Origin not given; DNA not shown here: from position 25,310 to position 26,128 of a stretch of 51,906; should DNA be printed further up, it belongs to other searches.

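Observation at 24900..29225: Divergent oxygenase / sulfotransferase / tail-collar island: candidate undescribed protein-modification or surface-fibre system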

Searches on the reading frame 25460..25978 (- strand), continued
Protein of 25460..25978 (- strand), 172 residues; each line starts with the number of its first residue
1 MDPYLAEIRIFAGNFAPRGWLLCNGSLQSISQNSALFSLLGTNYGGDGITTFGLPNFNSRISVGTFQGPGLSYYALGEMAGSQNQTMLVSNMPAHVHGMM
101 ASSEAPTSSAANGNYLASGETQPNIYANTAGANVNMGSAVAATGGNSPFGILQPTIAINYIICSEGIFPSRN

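Call 108: find_encoding_contigs(protein=P0053, flank=9000, max_places=1)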
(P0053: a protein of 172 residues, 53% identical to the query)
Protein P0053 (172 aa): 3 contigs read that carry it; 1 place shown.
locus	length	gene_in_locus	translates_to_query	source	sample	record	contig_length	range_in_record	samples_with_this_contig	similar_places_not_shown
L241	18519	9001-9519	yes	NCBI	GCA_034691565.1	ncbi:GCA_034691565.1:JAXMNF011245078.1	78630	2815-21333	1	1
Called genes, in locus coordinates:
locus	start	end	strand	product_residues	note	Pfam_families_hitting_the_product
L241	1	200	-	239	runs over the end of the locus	PF01138:RNase_PH, PF03725:RNase_PH_C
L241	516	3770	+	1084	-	PF02463:SMC_N (faint), PF13191:AAA_16 (faint), PF13555:AAA_29 (faint), PF20703:nSTAND1 (faint), PF17760:UvrA_inter, PF17755:UvrA_DNA-bind, PF00005:ABC_tran (weak)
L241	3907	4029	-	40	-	-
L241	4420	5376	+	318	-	-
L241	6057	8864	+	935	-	PF16403:Bact_surface_Ig-like (faint), PF02415:Chlam_PMP (faint)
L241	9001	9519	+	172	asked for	PF07484:Collar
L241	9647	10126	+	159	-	PF13302:Acetyltransf_3 (weak), PF00583:Acetyltransf_1, PF13673:Acetyltransf_10, PF13508:Acetyltransf_7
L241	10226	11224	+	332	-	PF01555:N6_N4_Mtase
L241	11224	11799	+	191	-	PF14602:Hexapep_2 (faint), PF00132:Hexapep (weak)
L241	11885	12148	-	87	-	-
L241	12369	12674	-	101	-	PF01726:LexA_DNA_bind (faint)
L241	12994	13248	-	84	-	PF12728:HTH_17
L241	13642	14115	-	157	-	PF13302:Acetyltransf_3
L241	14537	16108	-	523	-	PF23545:Zn_ribbon_HMPTM, PF13353:Fer4_12 (faint), PF04055:Radical_SAM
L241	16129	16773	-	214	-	-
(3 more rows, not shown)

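Call 109: find_encoding_contigs(protein=P0067, flank=9000, max_places=1)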
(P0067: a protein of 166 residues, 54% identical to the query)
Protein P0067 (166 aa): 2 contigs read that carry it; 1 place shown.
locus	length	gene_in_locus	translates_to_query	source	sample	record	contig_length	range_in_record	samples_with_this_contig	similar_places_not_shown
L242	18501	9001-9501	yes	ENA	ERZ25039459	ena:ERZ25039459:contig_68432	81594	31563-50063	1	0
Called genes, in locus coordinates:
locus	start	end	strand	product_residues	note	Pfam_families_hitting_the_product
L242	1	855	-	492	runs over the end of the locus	PF01580:FtsK_SpoIIIE, PF13401:AAA_22 (faint), PF01580:FtsK_SpoIIIE (weak)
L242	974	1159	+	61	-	-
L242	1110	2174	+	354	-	-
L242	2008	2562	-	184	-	-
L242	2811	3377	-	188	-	-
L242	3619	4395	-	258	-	PF00378:ECH_1, PF16113:ECH_2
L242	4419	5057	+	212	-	-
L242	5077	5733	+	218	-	PF00106:adh_short, PF08659:KR (faint), PF13561:adh_short_C2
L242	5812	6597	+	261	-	PF13480:Acetyltransf_6, PF00583:Acetyltransf_1, PF13508:Acetyltransf_7 (faint), PF13527:Acetyltransf_9 (weak)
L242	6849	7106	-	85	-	-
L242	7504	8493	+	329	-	-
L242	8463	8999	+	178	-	PF21880:DUF6916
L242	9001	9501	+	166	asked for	PF07484:Collar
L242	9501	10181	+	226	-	PF13302:Acetyltransf_3 (faint), PF00583:Acetyltransf_1, PF13673:Acetyltransf_10, PF13508:Acetyltransf_7, PF08445:FR47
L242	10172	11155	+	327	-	PF13469:Sulfotransfer_3 (faint)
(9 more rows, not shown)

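Call 110: find_encoding_contigs(protein=P0097, flank=9000, max_places=1)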
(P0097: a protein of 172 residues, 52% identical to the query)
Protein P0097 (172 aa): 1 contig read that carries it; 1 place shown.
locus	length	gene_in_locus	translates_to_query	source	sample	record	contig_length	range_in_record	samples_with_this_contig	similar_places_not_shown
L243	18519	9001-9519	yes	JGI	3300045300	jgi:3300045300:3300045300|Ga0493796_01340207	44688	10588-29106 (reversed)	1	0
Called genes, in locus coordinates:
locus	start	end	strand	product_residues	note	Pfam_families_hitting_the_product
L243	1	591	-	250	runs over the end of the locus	PF00849:PseudoU_synth_2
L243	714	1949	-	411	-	PF00691:OmpA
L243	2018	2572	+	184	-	PF02698:DUF218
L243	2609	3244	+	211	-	PF00702:Hydrolase, PF13419:HAD_2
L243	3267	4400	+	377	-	PF13439:Glyco_transf_4, PF13579:Glyco_trans_4_4 (faint), PF20706:GT4-conflict, PF00534:Glycos_transf_1, PF13692:Glyco_trans_1_4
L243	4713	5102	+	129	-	PF00856:SET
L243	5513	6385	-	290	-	PF10099:RskA_C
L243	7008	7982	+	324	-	PF18962:Por_Secre_tail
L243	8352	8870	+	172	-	PF07484:Collar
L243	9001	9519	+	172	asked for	PF07484:Collar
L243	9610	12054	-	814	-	PF13715:CarbopepD_reg_2, PF07715:Plug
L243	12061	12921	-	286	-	PF04773:FecR, PF16344:FecR_C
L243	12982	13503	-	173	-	PF04542:Sigma70_r2 (weak), PF07638:Sigma70_ECF (weak), PF08281:Sigma70_r4_2, PF04545:Sigma70_r4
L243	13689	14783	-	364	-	PF00144:Beta-lactamase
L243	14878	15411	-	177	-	PF04191:PEMT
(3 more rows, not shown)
